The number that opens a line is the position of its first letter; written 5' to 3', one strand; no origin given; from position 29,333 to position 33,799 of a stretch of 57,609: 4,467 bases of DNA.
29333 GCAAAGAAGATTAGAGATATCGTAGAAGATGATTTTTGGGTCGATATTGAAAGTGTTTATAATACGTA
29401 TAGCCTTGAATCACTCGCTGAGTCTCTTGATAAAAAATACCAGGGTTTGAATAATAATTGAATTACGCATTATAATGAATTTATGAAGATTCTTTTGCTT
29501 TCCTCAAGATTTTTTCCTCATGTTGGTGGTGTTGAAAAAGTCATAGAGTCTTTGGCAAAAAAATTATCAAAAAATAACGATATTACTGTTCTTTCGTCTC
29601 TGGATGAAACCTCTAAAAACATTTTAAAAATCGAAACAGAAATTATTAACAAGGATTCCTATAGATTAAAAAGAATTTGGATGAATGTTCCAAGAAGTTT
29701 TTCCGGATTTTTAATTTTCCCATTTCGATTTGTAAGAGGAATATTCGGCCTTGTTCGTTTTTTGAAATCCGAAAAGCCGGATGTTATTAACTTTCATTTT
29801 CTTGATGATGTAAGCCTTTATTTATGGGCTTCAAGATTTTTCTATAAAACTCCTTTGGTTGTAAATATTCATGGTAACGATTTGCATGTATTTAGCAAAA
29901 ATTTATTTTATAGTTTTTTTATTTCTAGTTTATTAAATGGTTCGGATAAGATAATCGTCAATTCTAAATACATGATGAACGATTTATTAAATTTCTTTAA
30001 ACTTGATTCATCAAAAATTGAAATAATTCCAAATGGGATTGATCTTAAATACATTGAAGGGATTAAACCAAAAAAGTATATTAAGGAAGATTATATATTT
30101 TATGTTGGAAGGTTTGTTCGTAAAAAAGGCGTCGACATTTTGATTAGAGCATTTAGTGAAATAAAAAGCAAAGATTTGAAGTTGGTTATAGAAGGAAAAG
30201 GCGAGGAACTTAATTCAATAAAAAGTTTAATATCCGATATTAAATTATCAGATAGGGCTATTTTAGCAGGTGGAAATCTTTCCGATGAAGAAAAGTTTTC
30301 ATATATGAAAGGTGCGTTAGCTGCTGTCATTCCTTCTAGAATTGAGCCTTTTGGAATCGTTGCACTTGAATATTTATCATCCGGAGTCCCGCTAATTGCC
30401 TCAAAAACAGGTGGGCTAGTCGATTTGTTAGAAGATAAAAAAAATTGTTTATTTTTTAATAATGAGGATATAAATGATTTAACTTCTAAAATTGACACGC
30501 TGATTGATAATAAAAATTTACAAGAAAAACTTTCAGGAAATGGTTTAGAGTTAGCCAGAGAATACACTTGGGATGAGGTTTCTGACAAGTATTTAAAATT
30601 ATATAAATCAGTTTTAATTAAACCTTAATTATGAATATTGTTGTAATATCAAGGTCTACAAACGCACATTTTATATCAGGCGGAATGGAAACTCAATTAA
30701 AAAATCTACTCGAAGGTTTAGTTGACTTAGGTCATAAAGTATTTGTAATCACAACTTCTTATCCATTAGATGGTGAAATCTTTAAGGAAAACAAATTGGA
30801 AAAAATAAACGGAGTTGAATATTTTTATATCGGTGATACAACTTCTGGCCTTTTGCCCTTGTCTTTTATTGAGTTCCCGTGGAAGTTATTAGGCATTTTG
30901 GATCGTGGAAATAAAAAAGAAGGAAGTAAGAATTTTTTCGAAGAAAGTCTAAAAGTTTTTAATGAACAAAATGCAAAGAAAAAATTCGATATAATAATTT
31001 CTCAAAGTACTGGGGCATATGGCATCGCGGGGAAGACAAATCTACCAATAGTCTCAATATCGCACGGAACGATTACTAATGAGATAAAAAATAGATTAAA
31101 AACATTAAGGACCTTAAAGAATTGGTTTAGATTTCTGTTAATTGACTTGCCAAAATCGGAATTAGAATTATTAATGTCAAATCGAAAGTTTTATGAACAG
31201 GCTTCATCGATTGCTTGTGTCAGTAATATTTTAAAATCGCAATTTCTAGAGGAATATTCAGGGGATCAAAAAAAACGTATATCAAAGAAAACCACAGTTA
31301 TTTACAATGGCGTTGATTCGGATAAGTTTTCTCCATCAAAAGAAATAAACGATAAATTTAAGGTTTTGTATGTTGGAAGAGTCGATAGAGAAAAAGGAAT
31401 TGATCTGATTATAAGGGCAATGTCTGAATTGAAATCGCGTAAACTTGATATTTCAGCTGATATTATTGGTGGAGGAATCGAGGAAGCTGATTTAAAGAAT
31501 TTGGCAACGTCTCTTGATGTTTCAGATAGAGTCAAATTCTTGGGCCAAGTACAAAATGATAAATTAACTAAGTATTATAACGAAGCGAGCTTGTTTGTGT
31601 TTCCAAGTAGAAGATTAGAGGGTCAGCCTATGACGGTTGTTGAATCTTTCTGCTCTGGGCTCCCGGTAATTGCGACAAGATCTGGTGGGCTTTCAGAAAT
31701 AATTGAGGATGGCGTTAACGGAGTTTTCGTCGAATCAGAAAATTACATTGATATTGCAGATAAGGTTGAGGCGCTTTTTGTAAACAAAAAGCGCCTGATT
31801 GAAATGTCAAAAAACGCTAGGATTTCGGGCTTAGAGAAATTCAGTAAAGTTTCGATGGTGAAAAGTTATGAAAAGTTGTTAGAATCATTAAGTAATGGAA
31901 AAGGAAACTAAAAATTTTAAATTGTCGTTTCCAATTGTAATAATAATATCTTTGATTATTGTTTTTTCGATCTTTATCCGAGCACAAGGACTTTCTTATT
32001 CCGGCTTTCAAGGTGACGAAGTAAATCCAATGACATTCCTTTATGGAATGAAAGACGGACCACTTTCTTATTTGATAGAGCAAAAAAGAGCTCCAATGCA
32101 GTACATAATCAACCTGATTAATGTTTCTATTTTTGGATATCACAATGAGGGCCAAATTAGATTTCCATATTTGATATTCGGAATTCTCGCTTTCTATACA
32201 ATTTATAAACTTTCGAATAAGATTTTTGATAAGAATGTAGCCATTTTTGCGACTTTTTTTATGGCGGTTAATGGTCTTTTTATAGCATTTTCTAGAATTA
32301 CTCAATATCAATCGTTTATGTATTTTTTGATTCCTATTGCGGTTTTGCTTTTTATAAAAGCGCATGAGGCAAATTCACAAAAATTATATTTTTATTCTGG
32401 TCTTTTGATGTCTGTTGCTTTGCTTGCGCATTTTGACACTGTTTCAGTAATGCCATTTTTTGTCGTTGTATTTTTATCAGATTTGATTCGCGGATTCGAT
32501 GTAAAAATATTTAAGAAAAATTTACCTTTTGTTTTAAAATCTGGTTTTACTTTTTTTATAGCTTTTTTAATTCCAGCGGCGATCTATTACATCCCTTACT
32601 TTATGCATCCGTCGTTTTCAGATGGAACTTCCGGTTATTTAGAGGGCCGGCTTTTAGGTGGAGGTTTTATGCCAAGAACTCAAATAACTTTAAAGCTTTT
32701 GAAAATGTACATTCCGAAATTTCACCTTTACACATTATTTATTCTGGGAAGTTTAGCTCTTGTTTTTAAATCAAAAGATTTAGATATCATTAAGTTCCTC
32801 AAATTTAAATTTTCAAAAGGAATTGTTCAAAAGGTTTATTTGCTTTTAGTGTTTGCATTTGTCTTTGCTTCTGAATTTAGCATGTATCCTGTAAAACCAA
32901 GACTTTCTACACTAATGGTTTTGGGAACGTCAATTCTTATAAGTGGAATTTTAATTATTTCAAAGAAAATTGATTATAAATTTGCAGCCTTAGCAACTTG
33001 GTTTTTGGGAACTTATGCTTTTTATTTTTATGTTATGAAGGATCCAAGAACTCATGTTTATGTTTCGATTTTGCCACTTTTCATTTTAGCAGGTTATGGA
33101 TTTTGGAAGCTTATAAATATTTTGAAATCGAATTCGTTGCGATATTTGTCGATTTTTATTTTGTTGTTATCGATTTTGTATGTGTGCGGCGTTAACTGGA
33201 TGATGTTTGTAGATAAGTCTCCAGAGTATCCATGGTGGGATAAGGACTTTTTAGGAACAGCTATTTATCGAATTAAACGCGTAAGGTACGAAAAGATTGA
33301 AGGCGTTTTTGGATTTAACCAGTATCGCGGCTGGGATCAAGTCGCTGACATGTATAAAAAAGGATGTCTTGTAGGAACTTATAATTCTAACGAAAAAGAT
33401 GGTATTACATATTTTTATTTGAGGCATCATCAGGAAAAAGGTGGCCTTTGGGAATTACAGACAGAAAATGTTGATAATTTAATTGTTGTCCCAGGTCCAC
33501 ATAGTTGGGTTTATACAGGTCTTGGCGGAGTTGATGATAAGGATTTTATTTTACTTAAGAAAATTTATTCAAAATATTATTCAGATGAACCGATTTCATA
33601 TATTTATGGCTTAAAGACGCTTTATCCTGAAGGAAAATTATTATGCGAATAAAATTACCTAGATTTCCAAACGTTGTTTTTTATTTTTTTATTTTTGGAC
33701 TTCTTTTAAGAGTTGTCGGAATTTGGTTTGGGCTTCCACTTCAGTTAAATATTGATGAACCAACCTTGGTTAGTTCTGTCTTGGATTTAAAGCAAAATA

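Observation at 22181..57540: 35-kb envelope-glycan island with about ten GT-C-type membrane glycosyltransferases fed by three polyprenol-phosphate-sugar synthase-like genes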

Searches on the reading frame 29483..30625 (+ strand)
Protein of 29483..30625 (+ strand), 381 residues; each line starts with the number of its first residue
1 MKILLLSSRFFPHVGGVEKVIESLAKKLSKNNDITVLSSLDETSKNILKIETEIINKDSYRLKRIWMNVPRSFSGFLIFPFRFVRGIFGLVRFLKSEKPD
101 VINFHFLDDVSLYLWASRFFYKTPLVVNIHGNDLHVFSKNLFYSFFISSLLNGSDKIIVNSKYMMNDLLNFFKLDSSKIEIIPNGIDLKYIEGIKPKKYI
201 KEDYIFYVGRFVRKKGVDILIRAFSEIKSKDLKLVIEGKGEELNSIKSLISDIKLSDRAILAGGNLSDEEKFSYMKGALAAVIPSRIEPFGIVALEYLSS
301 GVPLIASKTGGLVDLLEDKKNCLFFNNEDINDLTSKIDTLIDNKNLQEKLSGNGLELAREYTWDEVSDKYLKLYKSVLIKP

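Call 3: search_protein_families(library=pfam, proteins=[window:29483-30625:+], max_evalue=0.01)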
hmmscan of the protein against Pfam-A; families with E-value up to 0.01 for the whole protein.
window:29483-30625:+ (381 aa): 8 families
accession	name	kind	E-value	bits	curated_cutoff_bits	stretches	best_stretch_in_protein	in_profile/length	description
PF00534.26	Glycos_transf_1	-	8.8e-36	123.5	26.4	1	197-354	10-169/172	Glycosyl transferases group 1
PF13692.12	Glyco_trans_1_4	-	1.2e-26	94.1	27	1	204-343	3-142/142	Glycosyl transferases group 1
PF13439.12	Glyco_transf_4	-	1.5e-23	84.1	28.5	1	14-189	1-169/170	Glycosyltransferase Family 4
PF13579.12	Glyco_trans_4_4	-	2.1e-12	48.1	29.7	1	15-185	1-158/158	Glycosyl transferase 4-like domain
PF20706.3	GT4-conflict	-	3.2e-12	46.6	26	1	203-319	198-323/385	Family 4 Glycosyltransferase in conflict systems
PF13477.12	Glyco_trans_4_2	-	6.1e-09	36.6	23.4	1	2-161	1-139/139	Glycosyl transferase 4-like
PF13524.12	Glyco_trans_1_2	-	2.9e-06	27.7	25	1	295-371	68-143/144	Glycosyl transferase-like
PF00765.23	Autoind_synth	-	0.0022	18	24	1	87-169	57-147/183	Autoinducer synthase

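Call 69: search_protein_families(library=ncbifam, proteins=[window:29483-30625:+], max_evalue=0.00001)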
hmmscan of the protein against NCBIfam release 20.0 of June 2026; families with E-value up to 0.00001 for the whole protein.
window:29483-30625:+ (381 aa): 42 families (the best 25 are shown)
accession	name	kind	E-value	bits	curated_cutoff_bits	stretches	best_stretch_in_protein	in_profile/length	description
NF041010.1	glycosy_Agl16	equivalog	1.2e-33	116.5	575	1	96-377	71-351/352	glycosylation protein Agl16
TIGR03999.1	thiol_BshA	equivalog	7.1e-31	107.5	273.7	1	122-378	113-374/375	N-acetyl-alpha-D-glucosaminyl L-malate synthase BshA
TIGR02149.1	glgA_Coryne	subfamily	4.4e-30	105.1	302.4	1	1-378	1-391/391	glycogen synthase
NF050063.1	ProtGlycPglJ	equivalog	9.4e-30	104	500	1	15-372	14-361/363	N-acetylgalactosamine-N,N'-diacetylbacillosaminyl-diphospho-undecaprenol 4-alpha-N-acetylgalactosaminyltransferase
TIGR03449.1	mycothiol_MshA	equivalog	2e-24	86.2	462.5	1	150-378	161-404/406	D-inositol-3-phosphate glycosyltransferase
TIGR04157.1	glyco_rSAM_CFB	subfamily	4.2e-24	85.3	400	1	150-374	166-406/406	TIGR04157 family glycosyltransferase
NF046085.1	XrtY_assoc_Gly1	equivalog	1.1e-23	83.8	400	1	135-378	143-385/387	XrtY-associated glycosyltransferase XYAG1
TIGR02095.1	glgA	subfamily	2.5e-22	79.2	328.45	1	205-376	297-476/477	glycogen/starch synthase, ADP-glucose type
NF012028.0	PRK15484.1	subfamily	7.7e-22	77.9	618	1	147-373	133-374/380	lipopolysaccharide N-acetylglucosaminyltransferase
NF050056.1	ProtGlycPglH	equivalog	7.8e-22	77.8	600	1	14-377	12-353/354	GalNAc-alpha-(1->4)-GalNAc-alpha-(1->3)-diNAcBac-PP-undecaprenol alpha-1,4-N-acetyl-D-galactosaminyltransferase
NF047880.1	glyco_SdgA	exception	2.4e-21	75.9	800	1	122-372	238-485/488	serine-aspartate repeat adhesin O-glycosyltransferase SdgA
NF038298.1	EPS_HpsO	equivalog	1.7e-18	66.6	575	1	200-377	203-387/388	hormogonium polysaccharide biosynthesis glycosyltransferase HpsO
NF041876.1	EPS_EpsE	equivalog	3e-18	66.3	400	1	176-354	185-372/389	exopolysaccharide biosynthesis GT4 family glycosyltransferase EpsE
TIGR03088.1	stp2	hypoth_equivalog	4.9e-18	65.3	409.05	1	129-378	111-374/374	TIGR03088 family PEP-CTERM/XrtA system glycosyltransferase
NF007396.0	PRK09922.1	equivalog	5.7e-18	64.9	385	1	77-346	79-329/361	lipopolysaccharide 1,6-galactosyltransferase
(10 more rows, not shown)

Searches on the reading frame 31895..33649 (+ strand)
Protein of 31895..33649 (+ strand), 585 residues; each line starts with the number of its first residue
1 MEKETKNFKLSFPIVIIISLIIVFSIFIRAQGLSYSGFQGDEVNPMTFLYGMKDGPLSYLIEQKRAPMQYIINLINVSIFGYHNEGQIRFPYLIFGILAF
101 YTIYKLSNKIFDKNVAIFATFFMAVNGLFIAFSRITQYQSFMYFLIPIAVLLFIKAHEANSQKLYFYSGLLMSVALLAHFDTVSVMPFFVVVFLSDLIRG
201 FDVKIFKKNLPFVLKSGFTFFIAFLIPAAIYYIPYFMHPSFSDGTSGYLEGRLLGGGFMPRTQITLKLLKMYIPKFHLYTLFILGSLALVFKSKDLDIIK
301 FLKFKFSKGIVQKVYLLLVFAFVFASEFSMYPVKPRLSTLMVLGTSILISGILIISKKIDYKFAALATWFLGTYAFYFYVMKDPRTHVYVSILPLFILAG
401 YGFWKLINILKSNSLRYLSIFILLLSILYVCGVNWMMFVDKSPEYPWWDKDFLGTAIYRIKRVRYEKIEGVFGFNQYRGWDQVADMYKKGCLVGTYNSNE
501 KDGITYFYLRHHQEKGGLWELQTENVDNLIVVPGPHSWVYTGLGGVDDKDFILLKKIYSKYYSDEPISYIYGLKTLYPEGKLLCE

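Call 3: search_protein_families(library=pfam, proteins=[window:31895-33649:+], max_evalue=0.01)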
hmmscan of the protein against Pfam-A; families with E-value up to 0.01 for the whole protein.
window:31895-33649:+ (585 aa): 1 family
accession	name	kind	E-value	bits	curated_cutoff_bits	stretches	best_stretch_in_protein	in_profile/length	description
PF13231.12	PMT_2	-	3e-14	54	26.1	1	65-220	2-150/160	Dolichyl-phosphate-mannose-protein mannosyltransferase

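Call 69: search_protein_families(library=ncbifam, proteins=[window:31895-33649:+], max_evalue=0.00001)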
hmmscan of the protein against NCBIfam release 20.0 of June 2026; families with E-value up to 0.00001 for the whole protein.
window:31895-33649:+ (585 aa): 1 family
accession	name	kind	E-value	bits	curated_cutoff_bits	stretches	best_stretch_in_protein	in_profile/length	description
TIGR03663.1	TIGR03663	subfamily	4.5e-07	29.2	126.25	1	17-202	3-187/435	flippase activity-associated protein Agl23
